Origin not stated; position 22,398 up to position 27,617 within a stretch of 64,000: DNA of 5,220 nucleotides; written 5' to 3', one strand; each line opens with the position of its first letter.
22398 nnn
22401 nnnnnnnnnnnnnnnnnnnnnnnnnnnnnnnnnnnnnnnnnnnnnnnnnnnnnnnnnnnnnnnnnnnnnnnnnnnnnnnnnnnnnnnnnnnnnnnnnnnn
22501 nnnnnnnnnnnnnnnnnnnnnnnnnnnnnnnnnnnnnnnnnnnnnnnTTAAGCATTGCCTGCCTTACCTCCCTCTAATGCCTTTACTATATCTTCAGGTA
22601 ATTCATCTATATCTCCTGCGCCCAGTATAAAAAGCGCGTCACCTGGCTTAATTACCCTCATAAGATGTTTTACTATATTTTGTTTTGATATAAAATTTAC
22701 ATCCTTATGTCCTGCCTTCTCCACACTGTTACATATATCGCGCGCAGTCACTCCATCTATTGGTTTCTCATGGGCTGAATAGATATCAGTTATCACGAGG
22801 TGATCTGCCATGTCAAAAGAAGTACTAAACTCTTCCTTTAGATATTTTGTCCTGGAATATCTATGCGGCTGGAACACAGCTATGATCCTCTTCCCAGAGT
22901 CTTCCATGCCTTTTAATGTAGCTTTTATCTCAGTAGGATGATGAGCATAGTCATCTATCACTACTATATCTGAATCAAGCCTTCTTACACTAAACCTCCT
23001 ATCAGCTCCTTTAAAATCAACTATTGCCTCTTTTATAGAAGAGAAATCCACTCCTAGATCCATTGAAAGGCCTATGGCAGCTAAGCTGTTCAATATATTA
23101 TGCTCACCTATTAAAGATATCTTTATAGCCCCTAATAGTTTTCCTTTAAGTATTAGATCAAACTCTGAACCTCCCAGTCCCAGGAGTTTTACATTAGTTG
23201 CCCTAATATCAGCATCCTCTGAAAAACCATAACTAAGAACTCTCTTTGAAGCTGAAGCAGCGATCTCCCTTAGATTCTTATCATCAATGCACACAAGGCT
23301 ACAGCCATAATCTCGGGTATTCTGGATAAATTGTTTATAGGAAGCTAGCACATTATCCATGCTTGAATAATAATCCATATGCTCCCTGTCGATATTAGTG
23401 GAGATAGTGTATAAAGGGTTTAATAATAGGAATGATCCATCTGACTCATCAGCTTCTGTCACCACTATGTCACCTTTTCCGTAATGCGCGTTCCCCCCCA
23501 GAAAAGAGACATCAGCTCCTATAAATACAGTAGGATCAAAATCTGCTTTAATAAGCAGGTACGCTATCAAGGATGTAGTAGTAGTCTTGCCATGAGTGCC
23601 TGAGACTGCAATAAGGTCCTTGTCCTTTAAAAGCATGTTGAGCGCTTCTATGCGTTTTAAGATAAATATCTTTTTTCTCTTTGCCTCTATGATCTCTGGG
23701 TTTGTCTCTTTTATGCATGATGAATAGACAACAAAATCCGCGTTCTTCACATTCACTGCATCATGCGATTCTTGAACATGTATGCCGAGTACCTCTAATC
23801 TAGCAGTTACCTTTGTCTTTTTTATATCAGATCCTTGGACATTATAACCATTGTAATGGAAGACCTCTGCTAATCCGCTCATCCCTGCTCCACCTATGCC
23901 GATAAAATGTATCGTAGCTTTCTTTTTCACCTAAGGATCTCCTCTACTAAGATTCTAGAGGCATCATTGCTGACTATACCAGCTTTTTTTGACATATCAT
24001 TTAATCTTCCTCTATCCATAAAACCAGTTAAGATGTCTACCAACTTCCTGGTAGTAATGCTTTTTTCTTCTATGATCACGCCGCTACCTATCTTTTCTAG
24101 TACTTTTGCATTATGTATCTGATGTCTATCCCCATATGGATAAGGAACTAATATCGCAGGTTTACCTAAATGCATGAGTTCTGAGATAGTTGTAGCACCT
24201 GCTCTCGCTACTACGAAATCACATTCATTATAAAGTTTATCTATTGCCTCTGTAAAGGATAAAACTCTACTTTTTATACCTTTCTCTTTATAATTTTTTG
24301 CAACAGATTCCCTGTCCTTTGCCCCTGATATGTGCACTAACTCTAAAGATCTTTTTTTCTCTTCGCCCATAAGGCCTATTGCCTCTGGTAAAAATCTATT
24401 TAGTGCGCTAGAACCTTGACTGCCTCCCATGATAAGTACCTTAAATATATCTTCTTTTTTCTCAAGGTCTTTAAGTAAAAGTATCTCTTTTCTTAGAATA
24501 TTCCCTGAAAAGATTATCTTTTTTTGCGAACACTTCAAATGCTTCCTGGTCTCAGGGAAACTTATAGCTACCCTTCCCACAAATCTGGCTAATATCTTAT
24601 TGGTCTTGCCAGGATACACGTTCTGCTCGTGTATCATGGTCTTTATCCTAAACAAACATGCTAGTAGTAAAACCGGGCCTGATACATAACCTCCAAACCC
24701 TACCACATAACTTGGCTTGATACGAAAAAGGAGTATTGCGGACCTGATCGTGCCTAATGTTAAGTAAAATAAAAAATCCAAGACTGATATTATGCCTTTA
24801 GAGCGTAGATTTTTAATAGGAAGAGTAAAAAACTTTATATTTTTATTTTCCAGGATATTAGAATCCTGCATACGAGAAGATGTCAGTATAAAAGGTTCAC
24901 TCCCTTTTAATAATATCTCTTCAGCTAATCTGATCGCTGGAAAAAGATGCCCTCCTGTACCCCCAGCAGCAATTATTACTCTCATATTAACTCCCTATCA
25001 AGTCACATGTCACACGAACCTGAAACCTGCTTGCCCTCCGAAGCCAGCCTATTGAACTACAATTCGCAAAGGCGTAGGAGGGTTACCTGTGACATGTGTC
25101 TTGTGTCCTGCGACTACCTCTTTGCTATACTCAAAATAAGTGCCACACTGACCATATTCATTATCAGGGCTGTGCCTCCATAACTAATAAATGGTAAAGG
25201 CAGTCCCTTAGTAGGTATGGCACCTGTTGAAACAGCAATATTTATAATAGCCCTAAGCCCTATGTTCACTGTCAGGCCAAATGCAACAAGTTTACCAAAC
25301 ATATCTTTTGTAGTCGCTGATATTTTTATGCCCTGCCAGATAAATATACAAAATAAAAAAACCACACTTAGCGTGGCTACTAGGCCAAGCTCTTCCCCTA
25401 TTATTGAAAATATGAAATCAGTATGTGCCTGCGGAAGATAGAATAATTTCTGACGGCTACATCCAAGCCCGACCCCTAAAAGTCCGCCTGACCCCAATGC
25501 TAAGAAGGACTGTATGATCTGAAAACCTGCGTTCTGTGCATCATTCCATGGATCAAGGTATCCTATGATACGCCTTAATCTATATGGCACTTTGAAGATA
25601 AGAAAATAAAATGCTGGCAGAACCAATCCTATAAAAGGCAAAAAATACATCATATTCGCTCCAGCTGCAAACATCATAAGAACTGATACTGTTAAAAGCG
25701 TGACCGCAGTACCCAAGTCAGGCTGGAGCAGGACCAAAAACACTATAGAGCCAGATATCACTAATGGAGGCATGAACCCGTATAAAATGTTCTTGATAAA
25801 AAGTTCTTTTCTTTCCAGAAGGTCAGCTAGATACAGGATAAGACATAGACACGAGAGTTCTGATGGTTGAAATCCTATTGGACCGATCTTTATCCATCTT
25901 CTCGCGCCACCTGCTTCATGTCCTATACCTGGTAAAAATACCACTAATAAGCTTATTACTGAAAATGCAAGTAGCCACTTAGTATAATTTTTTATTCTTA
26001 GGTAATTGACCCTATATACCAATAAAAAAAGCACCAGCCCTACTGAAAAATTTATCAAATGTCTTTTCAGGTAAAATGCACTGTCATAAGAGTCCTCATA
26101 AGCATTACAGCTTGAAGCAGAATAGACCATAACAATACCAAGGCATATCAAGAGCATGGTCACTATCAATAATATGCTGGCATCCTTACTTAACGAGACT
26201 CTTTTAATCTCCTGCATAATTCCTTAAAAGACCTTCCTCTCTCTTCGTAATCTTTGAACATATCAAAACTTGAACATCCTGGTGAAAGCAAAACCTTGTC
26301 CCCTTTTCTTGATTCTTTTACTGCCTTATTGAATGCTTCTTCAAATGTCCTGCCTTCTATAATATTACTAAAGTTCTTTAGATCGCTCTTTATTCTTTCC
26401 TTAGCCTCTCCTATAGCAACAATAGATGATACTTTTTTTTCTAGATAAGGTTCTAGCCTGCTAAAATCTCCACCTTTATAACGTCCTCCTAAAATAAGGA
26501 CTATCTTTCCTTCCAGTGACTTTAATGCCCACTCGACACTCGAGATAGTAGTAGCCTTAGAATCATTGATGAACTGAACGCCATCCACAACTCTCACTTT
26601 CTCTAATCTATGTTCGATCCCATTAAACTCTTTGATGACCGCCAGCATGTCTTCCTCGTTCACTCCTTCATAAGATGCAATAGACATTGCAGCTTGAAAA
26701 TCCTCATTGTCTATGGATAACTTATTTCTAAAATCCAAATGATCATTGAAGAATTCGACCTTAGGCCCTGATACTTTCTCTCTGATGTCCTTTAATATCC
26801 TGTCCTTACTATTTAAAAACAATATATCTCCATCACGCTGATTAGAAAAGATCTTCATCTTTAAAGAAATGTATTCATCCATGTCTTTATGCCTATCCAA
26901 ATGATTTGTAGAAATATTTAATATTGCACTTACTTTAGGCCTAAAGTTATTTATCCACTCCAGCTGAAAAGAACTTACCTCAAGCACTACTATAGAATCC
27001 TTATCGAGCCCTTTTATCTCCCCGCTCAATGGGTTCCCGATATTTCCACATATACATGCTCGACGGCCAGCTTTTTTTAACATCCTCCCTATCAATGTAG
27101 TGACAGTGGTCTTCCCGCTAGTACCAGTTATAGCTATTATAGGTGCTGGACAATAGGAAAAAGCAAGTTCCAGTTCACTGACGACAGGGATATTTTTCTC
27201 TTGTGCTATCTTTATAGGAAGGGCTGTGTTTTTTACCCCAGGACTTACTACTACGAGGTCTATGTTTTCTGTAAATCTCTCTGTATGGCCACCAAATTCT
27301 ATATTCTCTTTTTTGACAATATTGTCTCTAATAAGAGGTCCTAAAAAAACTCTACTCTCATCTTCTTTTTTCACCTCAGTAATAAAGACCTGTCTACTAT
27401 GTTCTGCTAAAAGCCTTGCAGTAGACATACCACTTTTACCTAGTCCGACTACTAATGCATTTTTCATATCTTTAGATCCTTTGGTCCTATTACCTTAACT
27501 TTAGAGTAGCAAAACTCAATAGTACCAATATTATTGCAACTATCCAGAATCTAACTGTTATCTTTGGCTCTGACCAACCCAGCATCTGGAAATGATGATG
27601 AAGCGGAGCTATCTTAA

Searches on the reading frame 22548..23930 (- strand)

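Call 89: search_protein_families(library=pfam, proteins=[window:22548-23930:-], max_evalue=0.00001)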
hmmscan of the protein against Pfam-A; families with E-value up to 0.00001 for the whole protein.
window:22548-23930:- (460 aa): 3 families
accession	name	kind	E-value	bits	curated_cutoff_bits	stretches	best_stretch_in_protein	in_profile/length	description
PF08245.18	Mur_ligase_M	-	1.6e-28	100.5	24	1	109-288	1-199/200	Mur ligase middle domain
PF01225.30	Mur_ligase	-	1e-24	87.2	21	1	6-103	1-93/95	Mur ligase family, catalytic domain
PF02875.26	Mur_ligase_C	-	2.1e-19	71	28.4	1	311-439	1-127/127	Mur ligase, glutamate ligase domain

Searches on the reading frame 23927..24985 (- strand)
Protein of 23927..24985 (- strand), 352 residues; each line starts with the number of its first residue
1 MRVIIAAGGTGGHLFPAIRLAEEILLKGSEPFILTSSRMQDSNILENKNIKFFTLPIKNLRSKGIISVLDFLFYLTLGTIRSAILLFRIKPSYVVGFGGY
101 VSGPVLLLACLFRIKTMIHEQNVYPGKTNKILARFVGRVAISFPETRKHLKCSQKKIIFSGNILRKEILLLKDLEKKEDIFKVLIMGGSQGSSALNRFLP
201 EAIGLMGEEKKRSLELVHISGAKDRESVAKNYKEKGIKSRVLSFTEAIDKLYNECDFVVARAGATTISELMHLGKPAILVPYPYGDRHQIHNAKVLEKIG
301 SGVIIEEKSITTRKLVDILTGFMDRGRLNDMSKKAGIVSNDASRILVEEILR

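Call 89: search_protein_families(library=pfam, proteins=[window:23927-24985:-], max_evalue=0.00001)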
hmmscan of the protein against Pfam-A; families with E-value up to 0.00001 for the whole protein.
window:23927-24985:- (352 aa): 3 families
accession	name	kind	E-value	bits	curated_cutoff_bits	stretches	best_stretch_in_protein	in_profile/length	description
PF04101.22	Glyco_tran_28_C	-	3e-35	122.2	22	1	183-335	2-154/166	Glycosyltransferase family 28 C-terminal domain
PF03033.26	Glyco_transf_28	-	5.2e-29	101.5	26.2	1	3-141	1-139/139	Glycosyltransferase family 28 N-terminal domain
PF13528.12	Glyco_trans_1_3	-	3.9e-08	33.3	25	1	154-319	172-318/322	Glycosyl transferase family 1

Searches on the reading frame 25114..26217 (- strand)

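Call 89: search_protein_families(library=pfam, proteins=[window:25114-26217:-], max_evalue=0.00001)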
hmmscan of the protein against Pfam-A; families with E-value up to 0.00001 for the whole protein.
window:25114-26217:- (367 aa): 1 family
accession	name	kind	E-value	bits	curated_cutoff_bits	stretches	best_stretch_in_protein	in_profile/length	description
PF01098.24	FTSW_RODA_SPOVE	-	5.3e-104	348.5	26.4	1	15-366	3-352/356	Cell cycle protein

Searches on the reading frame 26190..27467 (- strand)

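Call 90: search_protein_families(library=pfam, proteins=[window:26190-27467:-], max_evalue=0.00001)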
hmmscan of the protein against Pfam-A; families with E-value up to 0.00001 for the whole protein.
window:26190-27467:- (425 aa): 4 families
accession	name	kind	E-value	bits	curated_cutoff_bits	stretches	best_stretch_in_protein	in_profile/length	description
PF08245.18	Mur_ligase_M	-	2.3e-26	93.4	24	1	113-240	1-143/200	Mur ligase middle domain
PF02875.26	Mur_ligase_C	-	2.8e-13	51.3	28.4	1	286-396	1-125/127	Mur ligase, glutamate ligase domain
PF21799.2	MurD-like_N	-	1.7e-10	41.5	27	1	2-96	1-87/88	Mur ligase MurD-like, N-terminal domain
PF21377.3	MurD_N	-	6e-08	33.1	24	1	6-80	4-72/76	MurD N-terminal domain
